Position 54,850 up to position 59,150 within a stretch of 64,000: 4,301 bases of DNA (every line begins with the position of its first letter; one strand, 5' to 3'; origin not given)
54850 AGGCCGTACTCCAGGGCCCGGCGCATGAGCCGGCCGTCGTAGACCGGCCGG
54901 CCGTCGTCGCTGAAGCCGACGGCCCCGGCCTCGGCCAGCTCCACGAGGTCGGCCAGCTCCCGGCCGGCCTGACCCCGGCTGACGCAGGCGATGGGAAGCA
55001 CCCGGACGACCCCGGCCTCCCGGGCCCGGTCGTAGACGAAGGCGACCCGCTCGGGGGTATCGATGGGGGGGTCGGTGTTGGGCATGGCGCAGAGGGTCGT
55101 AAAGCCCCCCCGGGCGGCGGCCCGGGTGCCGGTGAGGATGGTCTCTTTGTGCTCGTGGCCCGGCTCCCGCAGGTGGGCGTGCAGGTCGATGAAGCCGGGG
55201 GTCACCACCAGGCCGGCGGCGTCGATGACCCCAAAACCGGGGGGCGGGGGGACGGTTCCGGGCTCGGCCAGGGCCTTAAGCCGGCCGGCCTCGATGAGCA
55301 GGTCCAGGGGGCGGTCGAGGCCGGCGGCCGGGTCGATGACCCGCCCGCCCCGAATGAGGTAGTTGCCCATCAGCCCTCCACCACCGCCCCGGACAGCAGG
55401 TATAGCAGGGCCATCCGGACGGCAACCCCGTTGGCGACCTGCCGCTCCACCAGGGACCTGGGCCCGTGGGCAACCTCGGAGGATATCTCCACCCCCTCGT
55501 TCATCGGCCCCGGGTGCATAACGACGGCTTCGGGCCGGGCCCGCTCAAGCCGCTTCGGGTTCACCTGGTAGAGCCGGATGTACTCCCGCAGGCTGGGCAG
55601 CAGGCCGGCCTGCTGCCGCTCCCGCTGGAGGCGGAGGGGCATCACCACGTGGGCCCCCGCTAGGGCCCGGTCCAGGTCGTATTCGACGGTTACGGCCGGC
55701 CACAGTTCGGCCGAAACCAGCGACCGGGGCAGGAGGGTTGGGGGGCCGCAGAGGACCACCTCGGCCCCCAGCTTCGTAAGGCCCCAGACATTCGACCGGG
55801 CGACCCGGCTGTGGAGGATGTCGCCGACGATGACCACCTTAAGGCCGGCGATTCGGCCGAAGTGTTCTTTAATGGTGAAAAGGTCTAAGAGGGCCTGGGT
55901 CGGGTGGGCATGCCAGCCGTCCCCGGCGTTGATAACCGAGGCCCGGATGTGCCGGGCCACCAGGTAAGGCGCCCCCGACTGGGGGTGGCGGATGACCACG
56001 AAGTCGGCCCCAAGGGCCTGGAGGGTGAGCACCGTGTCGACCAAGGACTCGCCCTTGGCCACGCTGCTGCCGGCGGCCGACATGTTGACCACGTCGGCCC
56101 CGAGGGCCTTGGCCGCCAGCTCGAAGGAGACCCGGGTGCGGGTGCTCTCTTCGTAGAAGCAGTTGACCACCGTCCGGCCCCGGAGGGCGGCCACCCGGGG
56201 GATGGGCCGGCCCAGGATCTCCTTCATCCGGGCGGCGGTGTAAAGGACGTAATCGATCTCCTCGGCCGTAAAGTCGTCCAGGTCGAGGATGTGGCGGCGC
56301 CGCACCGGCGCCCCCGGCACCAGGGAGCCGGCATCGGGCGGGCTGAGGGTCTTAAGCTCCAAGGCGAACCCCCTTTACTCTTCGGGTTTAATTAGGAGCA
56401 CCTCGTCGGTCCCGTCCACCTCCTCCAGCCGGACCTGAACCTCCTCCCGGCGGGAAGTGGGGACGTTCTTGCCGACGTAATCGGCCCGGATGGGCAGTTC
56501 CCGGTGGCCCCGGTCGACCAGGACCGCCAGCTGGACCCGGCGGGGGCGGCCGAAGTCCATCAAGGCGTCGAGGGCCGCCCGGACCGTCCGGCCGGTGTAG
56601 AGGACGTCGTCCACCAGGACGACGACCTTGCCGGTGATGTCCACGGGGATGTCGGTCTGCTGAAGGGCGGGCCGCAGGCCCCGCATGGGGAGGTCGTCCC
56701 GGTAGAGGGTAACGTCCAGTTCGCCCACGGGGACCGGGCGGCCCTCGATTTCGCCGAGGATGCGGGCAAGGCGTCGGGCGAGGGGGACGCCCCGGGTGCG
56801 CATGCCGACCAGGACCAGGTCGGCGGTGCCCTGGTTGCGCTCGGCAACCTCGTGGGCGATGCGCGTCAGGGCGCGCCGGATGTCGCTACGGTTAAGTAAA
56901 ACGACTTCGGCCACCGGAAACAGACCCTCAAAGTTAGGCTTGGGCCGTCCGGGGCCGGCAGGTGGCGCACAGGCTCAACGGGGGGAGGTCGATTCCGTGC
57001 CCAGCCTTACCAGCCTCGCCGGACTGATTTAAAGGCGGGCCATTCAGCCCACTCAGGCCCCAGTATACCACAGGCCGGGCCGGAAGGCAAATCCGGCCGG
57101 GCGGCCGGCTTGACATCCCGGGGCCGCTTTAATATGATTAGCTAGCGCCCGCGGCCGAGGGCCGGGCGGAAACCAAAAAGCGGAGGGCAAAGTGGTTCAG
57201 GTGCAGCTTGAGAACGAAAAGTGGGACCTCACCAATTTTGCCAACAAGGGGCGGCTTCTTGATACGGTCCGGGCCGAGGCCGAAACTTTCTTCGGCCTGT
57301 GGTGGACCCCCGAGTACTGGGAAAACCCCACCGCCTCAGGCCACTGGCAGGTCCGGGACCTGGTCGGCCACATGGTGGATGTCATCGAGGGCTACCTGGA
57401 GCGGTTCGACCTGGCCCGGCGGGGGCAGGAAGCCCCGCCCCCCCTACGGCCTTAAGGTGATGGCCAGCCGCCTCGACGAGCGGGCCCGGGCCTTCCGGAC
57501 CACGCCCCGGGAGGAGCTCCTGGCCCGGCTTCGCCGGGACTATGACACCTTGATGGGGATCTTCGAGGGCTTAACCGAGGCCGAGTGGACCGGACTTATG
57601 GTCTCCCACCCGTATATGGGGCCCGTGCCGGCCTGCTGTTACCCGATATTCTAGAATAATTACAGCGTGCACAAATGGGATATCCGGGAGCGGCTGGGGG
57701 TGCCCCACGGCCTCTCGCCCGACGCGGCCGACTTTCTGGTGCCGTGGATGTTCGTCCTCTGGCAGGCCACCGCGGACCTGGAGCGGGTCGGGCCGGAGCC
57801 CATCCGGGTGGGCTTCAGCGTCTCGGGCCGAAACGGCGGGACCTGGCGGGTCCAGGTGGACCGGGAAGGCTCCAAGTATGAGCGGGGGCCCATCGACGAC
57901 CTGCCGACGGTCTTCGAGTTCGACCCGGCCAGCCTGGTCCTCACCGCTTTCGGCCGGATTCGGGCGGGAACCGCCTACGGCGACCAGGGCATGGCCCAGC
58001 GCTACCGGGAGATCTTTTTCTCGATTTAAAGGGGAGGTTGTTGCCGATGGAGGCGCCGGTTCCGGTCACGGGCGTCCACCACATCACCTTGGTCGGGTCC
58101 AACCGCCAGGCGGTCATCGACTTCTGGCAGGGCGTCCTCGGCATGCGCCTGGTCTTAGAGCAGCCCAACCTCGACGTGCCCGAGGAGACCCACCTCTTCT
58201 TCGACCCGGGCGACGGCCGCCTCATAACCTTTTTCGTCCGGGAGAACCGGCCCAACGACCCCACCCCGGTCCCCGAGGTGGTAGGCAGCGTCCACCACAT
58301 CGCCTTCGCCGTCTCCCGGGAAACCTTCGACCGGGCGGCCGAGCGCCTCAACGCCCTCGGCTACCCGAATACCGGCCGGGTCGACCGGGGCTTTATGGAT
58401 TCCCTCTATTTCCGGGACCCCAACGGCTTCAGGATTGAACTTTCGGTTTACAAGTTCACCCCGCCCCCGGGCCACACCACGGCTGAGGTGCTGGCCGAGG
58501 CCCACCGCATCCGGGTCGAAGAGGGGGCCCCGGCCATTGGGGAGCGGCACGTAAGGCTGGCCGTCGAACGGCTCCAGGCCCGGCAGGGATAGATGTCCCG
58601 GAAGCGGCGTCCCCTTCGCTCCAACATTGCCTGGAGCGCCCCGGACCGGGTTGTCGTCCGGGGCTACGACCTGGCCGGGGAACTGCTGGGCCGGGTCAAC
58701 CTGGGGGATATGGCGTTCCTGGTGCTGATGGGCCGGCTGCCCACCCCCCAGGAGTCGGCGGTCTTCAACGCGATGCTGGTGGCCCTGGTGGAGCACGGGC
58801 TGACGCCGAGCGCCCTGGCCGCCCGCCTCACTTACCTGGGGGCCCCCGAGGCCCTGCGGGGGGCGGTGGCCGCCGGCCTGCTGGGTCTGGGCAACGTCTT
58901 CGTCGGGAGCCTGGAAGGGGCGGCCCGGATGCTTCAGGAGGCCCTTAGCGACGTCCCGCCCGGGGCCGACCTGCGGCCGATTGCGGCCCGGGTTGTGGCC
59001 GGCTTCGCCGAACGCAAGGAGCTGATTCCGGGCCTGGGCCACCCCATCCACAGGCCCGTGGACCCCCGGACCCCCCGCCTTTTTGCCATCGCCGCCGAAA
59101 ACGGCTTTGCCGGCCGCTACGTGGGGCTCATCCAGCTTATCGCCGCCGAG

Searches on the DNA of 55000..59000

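Call 53: search_rna_families(source=window, start=55000, end=59000, threshold=evalue, max_evalue=1)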
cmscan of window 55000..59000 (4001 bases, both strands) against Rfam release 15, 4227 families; matches with E-value up to 1: 3.
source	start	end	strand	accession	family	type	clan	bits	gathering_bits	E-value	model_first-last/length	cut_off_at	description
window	56895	57039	-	RF00515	PyrR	Cis-reg;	-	29.8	54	0.28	1-115/115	no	PyrR binding site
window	58543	58610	+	RF02992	hya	Cis-reg;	-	23.5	56.8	0.71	1-72/72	no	hya RNA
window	55394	55449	-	RF02940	COG3860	Cis-reg;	-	17.7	42.5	0.98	1-54/54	no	COG3860 RNA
